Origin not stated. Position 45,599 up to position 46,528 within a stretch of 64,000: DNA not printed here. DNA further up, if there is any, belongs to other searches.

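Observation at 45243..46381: Translationally coupled XRE-HTH plus sce7726-like PD-(D/E)xK-fold gene pair: candidate uncharacterised conflict module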

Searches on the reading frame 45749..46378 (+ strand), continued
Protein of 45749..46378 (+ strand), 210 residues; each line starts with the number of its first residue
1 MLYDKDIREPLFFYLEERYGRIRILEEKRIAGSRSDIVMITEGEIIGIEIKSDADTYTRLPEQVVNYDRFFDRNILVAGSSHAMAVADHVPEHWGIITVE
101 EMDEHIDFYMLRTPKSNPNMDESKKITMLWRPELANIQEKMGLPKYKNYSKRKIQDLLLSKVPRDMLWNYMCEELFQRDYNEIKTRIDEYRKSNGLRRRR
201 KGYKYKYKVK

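Call 80: get_annotated_region(hit=H14, flank=4000)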
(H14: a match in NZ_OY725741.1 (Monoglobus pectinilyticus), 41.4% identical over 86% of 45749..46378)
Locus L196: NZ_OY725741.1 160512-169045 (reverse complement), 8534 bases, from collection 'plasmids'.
description: Monoglobus pectinilyticus strain Ruminococcaceae species TSDC17.2-1.2 plasmid 17, complete sequence
organism: Monoglobus pectinilyticus (NCBI taxid 1981510)
taxonomy: Bacteria; Bacillota; Clostridia; Monoglobales; Monoglobaceae; Monoglobus; Monoglobus pectinilyticus
host: -; source: -; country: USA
typing (MOB-suite, as given by PLSDB): non-mobilizable
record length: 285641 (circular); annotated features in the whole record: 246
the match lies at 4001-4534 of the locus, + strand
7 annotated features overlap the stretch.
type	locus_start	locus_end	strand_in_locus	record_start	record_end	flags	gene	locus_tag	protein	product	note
CDS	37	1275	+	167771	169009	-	fabF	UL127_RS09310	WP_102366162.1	beta-ketoacyl-ACP synthase II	GO:0006633 - fatty acid biosynthetic process [Evidence IEA]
CDS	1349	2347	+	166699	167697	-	-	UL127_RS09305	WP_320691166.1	GNAT family N-acetyltransferase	-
CDS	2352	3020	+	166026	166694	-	rnc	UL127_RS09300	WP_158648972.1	ribonuclease III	GO:0006396 - RNA processing [Evidence IEA]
CDS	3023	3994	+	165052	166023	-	-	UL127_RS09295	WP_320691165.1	radical SAM protein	-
CDS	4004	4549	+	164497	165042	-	-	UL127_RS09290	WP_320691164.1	sce7726 family protein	-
CDS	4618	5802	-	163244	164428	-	-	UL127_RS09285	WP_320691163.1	copper amine oxidase N-terminal domain-containing protein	-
CDS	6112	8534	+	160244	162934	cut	-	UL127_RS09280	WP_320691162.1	hypothetical protein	-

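Call 81: get_annotated_region(hit=H25, flank=3000)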
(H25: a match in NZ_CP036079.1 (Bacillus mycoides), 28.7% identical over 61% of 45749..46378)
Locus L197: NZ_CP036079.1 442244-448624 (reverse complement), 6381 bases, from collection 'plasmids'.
description: Bacillus mycoides strain JAS1004 plasmid p507
organism: Bacillus mycoides (NCBI taxid 1405)
taxonomy: Bacteria; Bacillota; Bacilli; Bacillales; Bacillaceae; Bacillus; Bacillus mycoides
host: -; source: cell culture,soil; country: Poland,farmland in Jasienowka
typing (MOB-suite, as given by PLSDB): non-mobilizable; replicon rep_cluster_125; mating-pair formation MPF_T
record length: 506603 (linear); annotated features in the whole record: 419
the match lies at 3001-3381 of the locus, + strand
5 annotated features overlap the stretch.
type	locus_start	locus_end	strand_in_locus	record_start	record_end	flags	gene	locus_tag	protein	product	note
CDS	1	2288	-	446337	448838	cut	-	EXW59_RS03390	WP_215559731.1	ATP-binding protein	-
CDS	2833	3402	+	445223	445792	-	-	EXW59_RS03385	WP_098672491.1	sce7726 family protein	-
CDS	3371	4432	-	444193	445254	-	-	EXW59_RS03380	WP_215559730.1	beta family protein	-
CDS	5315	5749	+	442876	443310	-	-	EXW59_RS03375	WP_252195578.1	hypothetical protein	-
CDS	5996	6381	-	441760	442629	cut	-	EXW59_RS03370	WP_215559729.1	hypothetical protein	-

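Call 82: get_annotated_region(hit=H18, flank=3000)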
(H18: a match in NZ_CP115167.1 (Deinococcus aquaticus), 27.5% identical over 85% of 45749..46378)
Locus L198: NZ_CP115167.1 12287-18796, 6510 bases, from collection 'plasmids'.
description: Deinococcus aquaticus strain PB-314 plasmid pDATS02, complete sequence
organism: Deinococcus aquaticus (NCBI taxid 328692)
taxonomy: Bacteria; Deinococcota; Deinococci; Deinococcales; Deinococcaceae; Deinococcus; Deinococcus aquaticus
host: -; source: Freshwater stream system, activated sludge; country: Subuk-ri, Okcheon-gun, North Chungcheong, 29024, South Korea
typing (MOB-suite, as given by PLSDB): non-mobilizable
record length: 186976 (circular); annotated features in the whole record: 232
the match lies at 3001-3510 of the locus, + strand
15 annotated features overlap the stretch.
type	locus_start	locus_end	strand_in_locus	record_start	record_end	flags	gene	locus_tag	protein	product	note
CDS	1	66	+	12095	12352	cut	-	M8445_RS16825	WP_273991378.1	hypothetical protein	-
CDS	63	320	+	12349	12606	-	-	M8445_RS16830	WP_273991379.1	hypothetical protein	-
CDS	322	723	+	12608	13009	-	-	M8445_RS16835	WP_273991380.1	hypothetical protein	-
CDS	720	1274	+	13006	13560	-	-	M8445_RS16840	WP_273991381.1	VRR-NUC domain-containing protein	-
CDS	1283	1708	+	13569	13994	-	-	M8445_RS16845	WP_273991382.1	hypothetical protein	-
CDS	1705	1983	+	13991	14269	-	-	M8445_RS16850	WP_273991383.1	hypothetical protein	-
CDS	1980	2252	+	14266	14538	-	-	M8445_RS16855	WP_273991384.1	hypothetical protein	-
CDS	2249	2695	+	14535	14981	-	-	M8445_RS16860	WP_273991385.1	hypothetical protein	-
CDS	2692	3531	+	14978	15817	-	-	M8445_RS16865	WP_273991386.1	sce7726 family protein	-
CDS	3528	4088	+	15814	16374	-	-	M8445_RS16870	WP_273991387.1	hypothetical protein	-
CDS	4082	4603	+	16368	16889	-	-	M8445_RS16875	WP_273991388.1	hypothetical protein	-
CDS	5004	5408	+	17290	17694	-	-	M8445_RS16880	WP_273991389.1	hypothetical protein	-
CDS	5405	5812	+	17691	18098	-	-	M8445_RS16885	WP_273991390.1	hypothetical protein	-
CDS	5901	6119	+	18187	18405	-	-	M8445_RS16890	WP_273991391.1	hypothetical protein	-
CDS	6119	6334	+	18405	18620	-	-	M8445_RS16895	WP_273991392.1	hypothetical protein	-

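Call 84: search_protein_families(library=pfam, proteins=[L193:561-887:+], max_evalue=0.001)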
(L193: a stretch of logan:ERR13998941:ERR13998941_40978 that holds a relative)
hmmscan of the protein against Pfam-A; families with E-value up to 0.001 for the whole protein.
L193:561-887:+ (109 aa): 0 families

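Call 91: search_protein_representatives(protein=window:45749-46378:+)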
Query: 210 residues. Proteins with E-value up to 0.001 (for the whole library): 2679; up to 1e-10: 907; up to 1e-30: 58. The best 150 are listed.
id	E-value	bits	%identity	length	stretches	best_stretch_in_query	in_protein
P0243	1.7e-62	227.2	54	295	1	1-201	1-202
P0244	1.2e-61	224.4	50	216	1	2-202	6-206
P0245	1.5e-58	214.3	55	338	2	1-105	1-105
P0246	1.8e-57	210.8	53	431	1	2-195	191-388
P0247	2.0e-54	200.8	58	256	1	1-160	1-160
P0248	4.8e-54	199.6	49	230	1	2-203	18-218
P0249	1.0e-53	198.5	47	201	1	1-193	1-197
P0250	2.1e-53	197.5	50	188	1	1-181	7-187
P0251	2.1e-48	181.1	45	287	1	1-206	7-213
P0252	4.8e-48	180.0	48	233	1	1-180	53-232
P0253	8.2e-48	179.2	50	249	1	2-154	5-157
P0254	7.1e-46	172.9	42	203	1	1-201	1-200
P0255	1.6e-44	168.5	60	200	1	1-141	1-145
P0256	3.8e-44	167.3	63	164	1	1-120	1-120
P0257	7.5e-44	166.3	54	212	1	3-140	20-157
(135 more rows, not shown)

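Call 97: search_protein_families(library=pfam, proteins=[L191:7612-7998:+, L191:5256-7334:-, L191:8755-10575:+, L191:10514-11716:+, L191:3743-4624:+, L191:4664-5185:+, L017:3603-4796:+, L042:1497-2801:+, L080:3716-4996:+], max_evalue=0.001)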
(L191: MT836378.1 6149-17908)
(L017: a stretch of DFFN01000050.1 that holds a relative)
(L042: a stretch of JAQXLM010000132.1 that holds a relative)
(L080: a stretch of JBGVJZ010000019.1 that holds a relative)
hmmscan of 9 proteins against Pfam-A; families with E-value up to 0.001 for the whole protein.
L191:7612-7998:+ (129 aa): 2 families
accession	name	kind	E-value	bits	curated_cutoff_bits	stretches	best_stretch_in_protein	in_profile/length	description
PF22636.2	FlK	-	7.2e-43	145.4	27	1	14-116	1-102/103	Fluoroacetyl-CoA-specific thioesterase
PF03061.28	4HBT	-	1.3e-05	25.8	20.6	1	35-102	8-75/79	Thioesterase superfamily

L191:5256-7334:- (693 aa): 2 families
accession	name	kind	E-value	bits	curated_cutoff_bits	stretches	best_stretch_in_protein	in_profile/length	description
PF00183.23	HSP90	-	4.5e-55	188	24.4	2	183-448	1-264/518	Hsp90 protein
PF13589.12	HATPase_c_3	-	1.7e-08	35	25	1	33-152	9-104/137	Histidine kinase-, DNA gyrase B-, and HSP90-like ATPase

L191:8755-10575:+ (607 aa): 3 families
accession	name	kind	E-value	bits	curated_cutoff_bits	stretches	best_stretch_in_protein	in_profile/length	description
PF00990.26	GGDEF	-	6.4e-29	101.2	23.8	1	447-595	3-156/161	Diguanylate cyclase, GGDEF domain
PF13377.12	Peripla_BP_3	-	1.3e-15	58.3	26.5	1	120-282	2-166/167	Periplasmic binding protein-like domain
PF13407.12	Peripla_BP_4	-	3.4e-06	27.3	35.1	1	112-227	104-217/258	Periplasmic binding protein domain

L191:10514-11716:+ (401 aa): 1 family
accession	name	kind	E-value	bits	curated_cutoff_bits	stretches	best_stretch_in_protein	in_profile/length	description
PF14393.11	DUF4422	-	5e-77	259.1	25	1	28-245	2-219/220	Domain of unknown function (DUF4422)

L191:3743-4624:+ (294 aa): 2 families
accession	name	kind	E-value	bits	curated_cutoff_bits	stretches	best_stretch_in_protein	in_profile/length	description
PF13145.12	Rotamase_2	-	2.9e-09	38.2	27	1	178-261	21-106/121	PPIC-type PPIASE domain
PF00639.27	Rotamase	-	4.8e-07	31.1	21.7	1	191-260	19-95/97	PPIC-type PPIASE domain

L191:4664-5185:+ (174 aa): 2 families
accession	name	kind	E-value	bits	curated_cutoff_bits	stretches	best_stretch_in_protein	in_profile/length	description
PF01569.27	PAP2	-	1.1e-23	83.8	27.2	1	55-163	4-123/130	PAP2 superfamily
PF14378.12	PAP2_3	-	7.9e-05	23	27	0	97-157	125-187/190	PAP2 superfamily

L017:3603-4796:+ (398 aa): 2 families
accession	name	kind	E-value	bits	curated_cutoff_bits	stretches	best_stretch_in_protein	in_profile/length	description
PF04095.22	NAPRTase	-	4.9e-66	223.3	20.8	1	166-388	1-234/239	Nicotinate phosphoribosyltransferase (NAPRTase) family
PF17767.7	NAPRTase_N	-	8.8e-28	97.6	32.6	1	11-131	1-125/125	Nicotinate phosphoribosyltransferase (NAPRTase) N-terminal domain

L042:1497-2801:+ (435 aa): 3 families
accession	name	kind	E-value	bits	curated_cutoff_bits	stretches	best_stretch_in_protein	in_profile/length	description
PF00591.27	Glycos_transf_3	-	1.1e-44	153.4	27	1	77-304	3-251/253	Glycosyl transferase family, a/b domain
PF07831.19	PYNP_C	-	4.3e-22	78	27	1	345-418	1-74/75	Pyrimidine nucleoside phosphorylase C-terminal domain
PF02885.22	Glycos_trans_3N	-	4.6e-21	74.8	26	1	5-66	2-63/63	Glycosyl transferase family, helical bundle domain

L080:3716-4996:+ (427 aa): 4 families
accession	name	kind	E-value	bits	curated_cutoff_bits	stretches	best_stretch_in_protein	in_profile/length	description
PF03572.23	Peptidase_S41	-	2.1e-54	184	24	1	240-402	1-165/165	Peptidase family S41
PF17820.7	PDZ_6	-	7.3e-12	45.3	27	1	159-213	2-54/54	PDZ domain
PF13180.12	PDZ_2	-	2.1e-11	44.4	27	1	144-222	3-78/80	PDZ domain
PF00595.29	PDZ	-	2.8e-10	40.9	23.2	1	136-211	6-80/81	PDZ domain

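Call 108: search_protein_families(library=padloc, proteins=[L024:2776-4998:+], max_evalue=0.001)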
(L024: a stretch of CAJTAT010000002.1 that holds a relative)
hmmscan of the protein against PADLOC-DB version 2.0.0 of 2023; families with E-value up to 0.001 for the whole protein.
L024:2776-4998:+ (741 aa): 0 families
